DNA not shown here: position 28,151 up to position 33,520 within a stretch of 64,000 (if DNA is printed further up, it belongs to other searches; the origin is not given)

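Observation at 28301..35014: vWA membrane protein followed by a 1689-aa Ser/Thr-kinase-GAF-sigma54-activator-HTH fusion: possible undescribed signalling module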

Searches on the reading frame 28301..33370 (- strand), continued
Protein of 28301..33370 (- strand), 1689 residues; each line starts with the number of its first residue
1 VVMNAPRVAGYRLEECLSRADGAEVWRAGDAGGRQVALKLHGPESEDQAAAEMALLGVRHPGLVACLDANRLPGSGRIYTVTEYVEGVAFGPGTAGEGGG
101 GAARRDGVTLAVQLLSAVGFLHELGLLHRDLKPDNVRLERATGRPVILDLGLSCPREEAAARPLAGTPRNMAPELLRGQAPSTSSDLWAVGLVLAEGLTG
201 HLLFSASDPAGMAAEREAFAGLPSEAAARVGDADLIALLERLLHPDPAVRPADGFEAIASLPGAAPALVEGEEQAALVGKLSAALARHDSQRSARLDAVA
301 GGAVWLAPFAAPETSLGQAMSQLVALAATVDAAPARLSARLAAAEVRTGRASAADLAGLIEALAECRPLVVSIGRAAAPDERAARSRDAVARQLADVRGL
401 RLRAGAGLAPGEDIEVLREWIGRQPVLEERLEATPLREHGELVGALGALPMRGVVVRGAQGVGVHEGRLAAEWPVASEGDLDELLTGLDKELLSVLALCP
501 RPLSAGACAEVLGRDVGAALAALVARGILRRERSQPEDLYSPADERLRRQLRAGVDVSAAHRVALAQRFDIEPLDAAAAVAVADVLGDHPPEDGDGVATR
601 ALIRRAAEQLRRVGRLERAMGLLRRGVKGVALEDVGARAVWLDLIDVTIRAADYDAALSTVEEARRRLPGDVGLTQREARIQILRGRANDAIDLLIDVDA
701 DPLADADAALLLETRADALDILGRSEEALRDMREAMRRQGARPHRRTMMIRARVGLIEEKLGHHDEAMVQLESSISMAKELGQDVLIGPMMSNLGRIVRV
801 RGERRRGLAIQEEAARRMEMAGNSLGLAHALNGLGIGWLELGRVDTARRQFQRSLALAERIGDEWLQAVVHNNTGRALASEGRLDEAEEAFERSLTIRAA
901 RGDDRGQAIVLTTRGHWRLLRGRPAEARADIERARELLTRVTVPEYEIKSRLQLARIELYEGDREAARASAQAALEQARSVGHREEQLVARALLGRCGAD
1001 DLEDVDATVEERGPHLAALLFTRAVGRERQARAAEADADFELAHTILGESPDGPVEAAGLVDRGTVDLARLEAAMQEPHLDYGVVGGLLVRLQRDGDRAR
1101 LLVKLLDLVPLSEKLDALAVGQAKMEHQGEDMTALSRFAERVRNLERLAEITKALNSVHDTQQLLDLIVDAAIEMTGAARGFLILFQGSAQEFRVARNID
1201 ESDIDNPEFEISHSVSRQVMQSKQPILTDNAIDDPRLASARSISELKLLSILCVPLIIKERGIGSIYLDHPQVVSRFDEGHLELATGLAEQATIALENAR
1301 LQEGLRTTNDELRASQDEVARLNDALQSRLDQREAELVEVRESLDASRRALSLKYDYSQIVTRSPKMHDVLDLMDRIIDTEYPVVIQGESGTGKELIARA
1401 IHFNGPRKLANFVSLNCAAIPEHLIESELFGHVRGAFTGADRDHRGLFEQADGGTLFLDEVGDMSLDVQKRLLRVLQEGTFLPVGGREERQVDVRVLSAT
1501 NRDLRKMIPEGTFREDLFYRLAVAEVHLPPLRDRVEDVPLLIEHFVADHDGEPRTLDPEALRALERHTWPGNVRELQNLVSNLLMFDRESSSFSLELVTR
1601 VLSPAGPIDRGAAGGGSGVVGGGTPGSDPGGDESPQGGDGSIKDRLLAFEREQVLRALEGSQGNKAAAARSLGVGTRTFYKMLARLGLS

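Call 47: list_cluster_members(proteins=[P0001, P0002, P0009, P0010, P0012, P0017])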
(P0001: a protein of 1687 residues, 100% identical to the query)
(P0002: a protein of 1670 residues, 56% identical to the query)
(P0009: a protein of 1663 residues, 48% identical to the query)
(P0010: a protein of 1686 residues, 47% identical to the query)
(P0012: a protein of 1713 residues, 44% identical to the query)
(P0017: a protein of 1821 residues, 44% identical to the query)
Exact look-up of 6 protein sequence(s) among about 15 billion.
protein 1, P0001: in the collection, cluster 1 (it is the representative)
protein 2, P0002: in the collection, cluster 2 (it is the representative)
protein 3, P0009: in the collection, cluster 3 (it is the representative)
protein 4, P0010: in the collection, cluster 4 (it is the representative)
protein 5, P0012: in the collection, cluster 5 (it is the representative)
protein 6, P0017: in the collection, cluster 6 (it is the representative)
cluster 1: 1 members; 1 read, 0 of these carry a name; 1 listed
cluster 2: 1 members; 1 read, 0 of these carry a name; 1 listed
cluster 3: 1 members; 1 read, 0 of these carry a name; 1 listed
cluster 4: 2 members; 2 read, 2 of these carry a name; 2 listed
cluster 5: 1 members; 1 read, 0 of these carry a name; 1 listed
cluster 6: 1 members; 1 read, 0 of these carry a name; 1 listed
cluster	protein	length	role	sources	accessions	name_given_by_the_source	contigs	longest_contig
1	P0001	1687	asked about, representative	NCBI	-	-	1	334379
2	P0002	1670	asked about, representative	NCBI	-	-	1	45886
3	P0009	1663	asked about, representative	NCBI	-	-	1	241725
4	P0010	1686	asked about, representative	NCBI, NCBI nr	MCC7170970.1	MAG: sigma 54-interacting transcriptional regulator [Planctomycetes bacterium] | sigma 54-interacting transcriptional regulator [Planctomycetota bacterium]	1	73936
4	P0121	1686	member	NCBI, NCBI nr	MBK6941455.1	MAG: sigma 54-interacting transcriptional regulator [Planctomycetes bacterium] | sigma 54-interacting transcriptional regulator [Planctomycetota bacterium]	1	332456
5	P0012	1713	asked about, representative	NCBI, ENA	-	-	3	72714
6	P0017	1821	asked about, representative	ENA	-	-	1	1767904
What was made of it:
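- Tried and rejected: The cluster look-up gave no organism name for the window's own protein (call 47).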

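Call 71: search_protein_families(library=padloc, proteins=[window:28301-33370:-], max_evalue=0.01)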
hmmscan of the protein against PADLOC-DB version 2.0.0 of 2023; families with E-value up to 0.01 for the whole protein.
window:28301-33370:- (1689 aa): 34 families (the best 25 are shown)
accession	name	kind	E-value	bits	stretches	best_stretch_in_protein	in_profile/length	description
PDLC01995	RtcR_PspF2--CARF_AAA_HTH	-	2.3e-109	364.7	1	1350-1688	159-480/481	-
PDLC01994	RtcR_PspF1--CARF_AAA_HTH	-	4.5e-57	192.2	1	1357-1682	162-464/468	-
PDLC01993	RtcR--CARF_AAA_HTH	-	5.6e-51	171.5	1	1353-1586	175-421/523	-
PDLC04042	PD-T4-6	-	6.2e-31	106.1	1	9-261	9-269/292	-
PDLC04053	PD-T4-6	-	4.5e-29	99.9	1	4-265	4-272/311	-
PDLC04138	mad6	-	1.6e-28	98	1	11-252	53-302/659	mads_6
PDLC04061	PD-T4-6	-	2.7e-24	84.6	1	10-299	17-320/510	-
PDLC04054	PD-T4-6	-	1.4e-22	78.6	1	7-262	8-271/347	-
PDLC04047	PD-T4-6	-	3.5e-21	73.6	1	11-216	12-224/327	-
PDLC03920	MkoA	-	1e-17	61.8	1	11-271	10-284/1112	-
PDLC04043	PD-T4-6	-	8.4e-17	59.4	1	10-310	16-319/452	-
PDLC01088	C3a189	-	4.8e-16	56.5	1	53-363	49-334/840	kinase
PDLC04039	PD-T4-6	-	1.2e-15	55.5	1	9-273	14-280/458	-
PDLC04048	PD-T4-6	-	8.6e-15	53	1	23-206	24-214/354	-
PDLC04057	PD-T4-6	-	2.2e-14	51.3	1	58-213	65-219/443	-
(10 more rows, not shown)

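Call 84: find_encoding_contigs(protein=P0007, flank=7000, max_places=1)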
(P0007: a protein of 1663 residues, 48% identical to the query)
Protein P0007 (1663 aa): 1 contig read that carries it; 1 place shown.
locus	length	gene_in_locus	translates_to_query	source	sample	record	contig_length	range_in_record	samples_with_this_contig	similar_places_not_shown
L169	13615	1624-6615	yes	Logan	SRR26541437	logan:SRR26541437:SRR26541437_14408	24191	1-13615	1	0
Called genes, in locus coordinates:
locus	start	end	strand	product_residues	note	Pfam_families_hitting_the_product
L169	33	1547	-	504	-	-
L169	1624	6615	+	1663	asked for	PF00069:Pkinase, PF07714:PK_Tyr_Ser-Thr, PF13424:TPR_12, PF01590:GAF, PF13185:GAF_2, PF13492:GAF_3, PF00158:Sigma54_activat, PF14532:Sigma54_activ_2, +8 more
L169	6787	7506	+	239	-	-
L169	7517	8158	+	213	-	PF04127:DFP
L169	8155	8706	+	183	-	PF02441:Flavoprotein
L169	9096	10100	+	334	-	PF03462:PCRF, PF00472:RF-1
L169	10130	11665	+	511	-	PF02142:MGS, PF01808:AICARFT_IMPCHas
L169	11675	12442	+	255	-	PF00535:Glycos_transf_2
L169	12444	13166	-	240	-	PF08534:Redoxin, PF00578:AhpC-TSA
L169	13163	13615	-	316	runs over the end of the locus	PF11412:DsbD_N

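Call 85: find_encoding_contigs(protein=P0003, flank=7000, max_places=1)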
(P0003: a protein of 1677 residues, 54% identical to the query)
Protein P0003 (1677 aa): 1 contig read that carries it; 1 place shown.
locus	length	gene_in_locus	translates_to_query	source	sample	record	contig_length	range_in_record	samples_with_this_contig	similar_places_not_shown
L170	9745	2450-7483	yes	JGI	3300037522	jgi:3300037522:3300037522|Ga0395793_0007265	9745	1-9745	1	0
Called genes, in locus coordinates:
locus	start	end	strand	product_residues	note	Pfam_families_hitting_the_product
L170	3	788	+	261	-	?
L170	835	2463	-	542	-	-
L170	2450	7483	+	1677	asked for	PF00069:Pkinase, PF13424:TPR_12, PF01590:GAF, PF13185:GAF_2, PF13492:GAF_3, PF00158:Sigma54_activat, PF14532:Sigma54_activ_2, PF25601:AAA_lid_14, +3 more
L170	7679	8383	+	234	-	-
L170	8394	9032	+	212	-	PF04127:DFP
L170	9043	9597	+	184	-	PF02441:Flavoprotein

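Call 91: search_protein_families(library=pfam, proteins=[L004:1412-2920:-], max_evalue=0.001)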
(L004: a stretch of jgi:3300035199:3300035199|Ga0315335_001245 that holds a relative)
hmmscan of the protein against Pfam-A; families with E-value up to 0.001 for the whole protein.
L004:1412-2920:- (502 aa): 0 families
